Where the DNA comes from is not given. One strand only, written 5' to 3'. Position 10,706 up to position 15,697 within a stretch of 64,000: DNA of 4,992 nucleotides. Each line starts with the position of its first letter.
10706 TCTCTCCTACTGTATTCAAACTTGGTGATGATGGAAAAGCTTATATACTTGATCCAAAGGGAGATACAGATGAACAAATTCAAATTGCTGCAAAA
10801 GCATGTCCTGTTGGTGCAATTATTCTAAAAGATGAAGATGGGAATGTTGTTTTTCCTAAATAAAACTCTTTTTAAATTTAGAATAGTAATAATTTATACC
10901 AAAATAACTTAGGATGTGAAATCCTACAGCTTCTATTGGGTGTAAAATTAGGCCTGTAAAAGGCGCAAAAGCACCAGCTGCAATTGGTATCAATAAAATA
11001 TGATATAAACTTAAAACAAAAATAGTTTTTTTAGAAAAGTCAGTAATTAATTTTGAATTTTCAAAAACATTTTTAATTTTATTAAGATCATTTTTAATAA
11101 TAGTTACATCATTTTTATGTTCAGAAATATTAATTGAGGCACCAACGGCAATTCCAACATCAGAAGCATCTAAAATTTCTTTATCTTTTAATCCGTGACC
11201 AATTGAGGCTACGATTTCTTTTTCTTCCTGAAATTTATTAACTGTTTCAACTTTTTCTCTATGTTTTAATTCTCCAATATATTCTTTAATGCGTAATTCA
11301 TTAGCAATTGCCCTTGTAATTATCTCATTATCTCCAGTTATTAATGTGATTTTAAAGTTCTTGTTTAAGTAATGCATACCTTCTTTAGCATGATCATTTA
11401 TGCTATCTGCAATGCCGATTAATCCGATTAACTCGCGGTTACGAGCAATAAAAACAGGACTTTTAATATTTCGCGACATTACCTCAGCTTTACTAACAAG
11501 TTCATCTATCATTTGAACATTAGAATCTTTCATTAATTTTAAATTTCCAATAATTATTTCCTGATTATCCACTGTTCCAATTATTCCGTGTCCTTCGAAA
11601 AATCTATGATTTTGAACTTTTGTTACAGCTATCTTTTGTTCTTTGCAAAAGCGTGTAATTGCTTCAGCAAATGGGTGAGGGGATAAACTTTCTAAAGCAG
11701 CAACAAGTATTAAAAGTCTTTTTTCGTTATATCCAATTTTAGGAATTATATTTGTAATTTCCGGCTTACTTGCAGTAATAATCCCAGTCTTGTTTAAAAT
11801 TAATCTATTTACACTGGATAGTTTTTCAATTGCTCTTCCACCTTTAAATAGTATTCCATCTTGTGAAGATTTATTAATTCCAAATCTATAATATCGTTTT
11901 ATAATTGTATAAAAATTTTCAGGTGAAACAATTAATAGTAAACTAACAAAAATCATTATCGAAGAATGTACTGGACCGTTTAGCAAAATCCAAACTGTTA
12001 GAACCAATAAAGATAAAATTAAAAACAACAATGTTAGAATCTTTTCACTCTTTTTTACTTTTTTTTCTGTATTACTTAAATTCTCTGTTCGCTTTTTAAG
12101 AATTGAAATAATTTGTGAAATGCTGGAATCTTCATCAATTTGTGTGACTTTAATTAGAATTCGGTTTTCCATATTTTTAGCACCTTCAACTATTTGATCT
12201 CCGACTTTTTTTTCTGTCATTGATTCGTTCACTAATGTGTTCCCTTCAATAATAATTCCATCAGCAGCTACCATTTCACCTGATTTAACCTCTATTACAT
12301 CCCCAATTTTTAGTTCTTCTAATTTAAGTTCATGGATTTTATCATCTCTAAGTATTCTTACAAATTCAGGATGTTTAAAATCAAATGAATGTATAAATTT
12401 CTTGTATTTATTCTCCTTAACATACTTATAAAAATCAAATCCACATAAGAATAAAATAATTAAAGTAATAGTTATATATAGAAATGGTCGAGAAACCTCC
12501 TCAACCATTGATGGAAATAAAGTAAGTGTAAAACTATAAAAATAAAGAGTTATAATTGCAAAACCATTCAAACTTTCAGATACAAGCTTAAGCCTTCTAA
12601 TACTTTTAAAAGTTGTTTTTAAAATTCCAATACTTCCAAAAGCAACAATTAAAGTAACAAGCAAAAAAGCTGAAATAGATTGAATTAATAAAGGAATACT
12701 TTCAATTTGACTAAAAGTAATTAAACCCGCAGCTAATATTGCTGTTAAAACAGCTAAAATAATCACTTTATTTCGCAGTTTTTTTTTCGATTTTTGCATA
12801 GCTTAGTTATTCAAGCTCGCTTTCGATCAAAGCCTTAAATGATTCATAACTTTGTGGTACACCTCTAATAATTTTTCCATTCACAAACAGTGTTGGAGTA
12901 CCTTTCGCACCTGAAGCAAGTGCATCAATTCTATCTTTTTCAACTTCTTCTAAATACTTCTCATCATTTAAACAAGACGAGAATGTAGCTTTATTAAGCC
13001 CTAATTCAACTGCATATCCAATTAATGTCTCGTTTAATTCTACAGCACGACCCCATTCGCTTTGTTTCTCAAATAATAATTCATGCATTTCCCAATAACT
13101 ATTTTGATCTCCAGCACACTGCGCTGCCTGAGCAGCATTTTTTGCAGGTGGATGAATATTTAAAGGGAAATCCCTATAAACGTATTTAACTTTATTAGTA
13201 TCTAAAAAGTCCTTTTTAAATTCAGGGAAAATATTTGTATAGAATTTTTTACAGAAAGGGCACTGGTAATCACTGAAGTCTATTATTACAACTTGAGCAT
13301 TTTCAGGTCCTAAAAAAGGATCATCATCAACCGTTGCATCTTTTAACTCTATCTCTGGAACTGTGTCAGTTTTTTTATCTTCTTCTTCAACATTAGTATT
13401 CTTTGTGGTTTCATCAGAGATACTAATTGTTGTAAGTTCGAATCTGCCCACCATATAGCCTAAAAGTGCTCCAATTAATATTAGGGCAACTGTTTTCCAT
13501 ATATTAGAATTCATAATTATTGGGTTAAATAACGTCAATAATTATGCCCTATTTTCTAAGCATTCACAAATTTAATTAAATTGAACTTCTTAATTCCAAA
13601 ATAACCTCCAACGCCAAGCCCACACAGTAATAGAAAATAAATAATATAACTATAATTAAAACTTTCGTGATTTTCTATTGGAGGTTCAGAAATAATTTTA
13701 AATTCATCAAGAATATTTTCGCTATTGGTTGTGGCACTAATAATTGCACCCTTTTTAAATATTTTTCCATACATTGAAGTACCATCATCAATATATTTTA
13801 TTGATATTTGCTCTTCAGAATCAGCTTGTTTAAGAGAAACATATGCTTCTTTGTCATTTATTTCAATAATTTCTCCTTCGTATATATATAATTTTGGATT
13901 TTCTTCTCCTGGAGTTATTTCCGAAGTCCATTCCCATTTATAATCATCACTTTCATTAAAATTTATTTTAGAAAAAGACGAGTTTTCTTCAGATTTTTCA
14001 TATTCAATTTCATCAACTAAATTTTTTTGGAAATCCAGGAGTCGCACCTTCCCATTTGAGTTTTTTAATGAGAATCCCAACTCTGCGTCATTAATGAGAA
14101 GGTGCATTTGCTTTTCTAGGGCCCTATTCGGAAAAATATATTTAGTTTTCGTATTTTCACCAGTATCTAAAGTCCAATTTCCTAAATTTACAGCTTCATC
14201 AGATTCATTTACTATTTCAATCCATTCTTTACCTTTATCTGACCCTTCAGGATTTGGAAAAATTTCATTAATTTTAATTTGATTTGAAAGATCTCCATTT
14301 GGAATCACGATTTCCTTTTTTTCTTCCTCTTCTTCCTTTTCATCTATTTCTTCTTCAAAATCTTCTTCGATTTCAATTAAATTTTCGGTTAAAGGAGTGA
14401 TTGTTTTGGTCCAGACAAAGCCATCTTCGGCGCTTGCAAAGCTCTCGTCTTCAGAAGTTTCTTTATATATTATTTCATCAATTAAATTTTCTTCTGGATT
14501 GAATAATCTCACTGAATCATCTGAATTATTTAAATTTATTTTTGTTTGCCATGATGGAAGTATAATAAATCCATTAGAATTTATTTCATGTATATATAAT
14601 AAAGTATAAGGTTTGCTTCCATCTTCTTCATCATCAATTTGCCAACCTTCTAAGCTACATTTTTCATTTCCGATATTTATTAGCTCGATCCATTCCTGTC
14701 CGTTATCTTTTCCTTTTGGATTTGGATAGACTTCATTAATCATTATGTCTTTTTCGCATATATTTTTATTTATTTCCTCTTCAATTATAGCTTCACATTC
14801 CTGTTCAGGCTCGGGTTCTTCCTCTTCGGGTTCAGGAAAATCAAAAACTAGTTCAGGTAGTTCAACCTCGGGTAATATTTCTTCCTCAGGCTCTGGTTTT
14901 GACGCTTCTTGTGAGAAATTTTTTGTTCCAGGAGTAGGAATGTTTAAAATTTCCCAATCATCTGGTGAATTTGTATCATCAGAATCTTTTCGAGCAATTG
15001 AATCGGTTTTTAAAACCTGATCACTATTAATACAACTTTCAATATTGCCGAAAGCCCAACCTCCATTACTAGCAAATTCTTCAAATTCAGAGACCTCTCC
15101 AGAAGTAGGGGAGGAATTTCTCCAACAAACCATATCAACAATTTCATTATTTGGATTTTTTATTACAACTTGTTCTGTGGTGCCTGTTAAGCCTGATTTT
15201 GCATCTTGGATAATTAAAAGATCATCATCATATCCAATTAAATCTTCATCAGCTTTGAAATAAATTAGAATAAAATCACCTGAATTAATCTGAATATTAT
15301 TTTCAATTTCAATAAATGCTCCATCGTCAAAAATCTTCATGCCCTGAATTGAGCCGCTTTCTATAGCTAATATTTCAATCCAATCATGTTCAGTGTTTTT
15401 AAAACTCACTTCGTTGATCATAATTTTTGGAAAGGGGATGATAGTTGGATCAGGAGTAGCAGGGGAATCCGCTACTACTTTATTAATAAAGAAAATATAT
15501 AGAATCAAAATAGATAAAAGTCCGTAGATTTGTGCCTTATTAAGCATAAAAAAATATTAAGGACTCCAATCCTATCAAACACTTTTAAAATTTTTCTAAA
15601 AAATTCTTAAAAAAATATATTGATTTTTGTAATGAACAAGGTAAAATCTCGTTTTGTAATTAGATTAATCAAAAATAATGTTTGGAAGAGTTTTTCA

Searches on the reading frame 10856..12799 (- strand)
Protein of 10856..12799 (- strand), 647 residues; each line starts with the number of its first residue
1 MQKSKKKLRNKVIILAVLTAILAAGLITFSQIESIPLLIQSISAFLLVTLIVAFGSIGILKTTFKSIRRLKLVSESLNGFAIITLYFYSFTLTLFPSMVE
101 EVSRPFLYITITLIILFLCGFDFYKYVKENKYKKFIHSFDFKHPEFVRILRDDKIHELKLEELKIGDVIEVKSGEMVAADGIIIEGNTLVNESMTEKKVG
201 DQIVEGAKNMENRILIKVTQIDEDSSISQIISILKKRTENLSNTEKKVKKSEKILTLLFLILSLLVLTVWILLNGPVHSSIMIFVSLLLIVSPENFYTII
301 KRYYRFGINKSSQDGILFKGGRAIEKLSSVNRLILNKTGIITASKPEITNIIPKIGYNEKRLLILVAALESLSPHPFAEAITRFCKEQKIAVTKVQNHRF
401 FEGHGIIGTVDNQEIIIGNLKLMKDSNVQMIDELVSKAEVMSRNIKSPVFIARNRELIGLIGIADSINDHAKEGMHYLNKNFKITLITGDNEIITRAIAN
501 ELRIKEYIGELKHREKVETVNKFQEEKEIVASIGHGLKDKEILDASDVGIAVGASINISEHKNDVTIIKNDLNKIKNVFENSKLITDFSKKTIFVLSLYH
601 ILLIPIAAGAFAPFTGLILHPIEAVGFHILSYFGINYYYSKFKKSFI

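Call 86: search_protein_families(library=pfam, proteins=[window:10856-12799:-], max_evalue=0.00001)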
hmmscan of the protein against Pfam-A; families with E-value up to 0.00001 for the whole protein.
window:10856-12799:- (647 aa): 2 families
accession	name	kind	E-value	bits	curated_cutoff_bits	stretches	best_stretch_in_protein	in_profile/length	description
PF00122.25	E1-E2_ATPase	-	3.8e-31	108.5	28.1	1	144-311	4-178/181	E1-E2 ATPase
PF00702.32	Hydrolase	-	6.9e-13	49.8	26.4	1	337-539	8-183/191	haloacid dehalogenase-like hydrolase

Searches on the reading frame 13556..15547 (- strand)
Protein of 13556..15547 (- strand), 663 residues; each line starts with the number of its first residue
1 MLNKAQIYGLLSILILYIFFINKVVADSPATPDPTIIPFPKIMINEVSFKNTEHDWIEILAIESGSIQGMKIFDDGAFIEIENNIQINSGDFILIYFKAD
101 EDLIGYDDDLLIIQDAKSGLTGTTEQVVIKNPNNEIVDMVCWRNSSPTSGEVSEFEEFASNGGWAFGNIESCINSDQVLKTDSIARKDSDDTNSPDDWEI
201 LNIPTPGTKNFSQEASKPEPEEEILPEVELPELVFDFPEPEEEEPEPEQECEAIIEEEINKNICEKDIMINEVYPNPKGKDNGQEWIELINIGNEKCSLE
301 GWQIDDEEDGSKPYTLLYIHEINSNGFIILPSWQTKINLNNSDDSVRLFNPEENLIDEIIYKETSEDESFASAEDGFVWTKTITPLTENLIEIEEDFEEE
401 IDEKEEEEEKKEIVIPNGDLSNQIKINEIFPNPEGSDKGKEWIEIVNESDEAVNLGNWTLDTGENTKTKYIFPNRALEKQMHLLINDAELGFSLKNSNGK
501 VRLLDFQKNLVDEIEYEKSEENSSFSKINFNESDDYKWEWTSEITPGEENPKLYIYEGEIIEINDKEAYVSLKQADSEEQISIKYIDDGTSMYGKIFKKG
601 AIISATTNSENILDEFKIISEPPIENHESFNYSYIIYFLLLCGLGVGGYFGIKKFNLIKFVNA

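Call 86: search_protein_families(library=pfam, proteins=[window:13556-15547:-], max_evalue=0.00001)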
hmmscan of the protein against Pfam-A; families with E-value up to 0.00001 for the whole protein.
window:13556-15547:- (663 aa): 1 family
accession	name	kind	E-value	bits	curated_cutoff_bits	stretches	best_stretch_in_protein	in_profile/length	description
PF00932.25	LTD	-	1.1e-31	109.8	34.3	2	422-517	6-108/109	Lamin Tail Domain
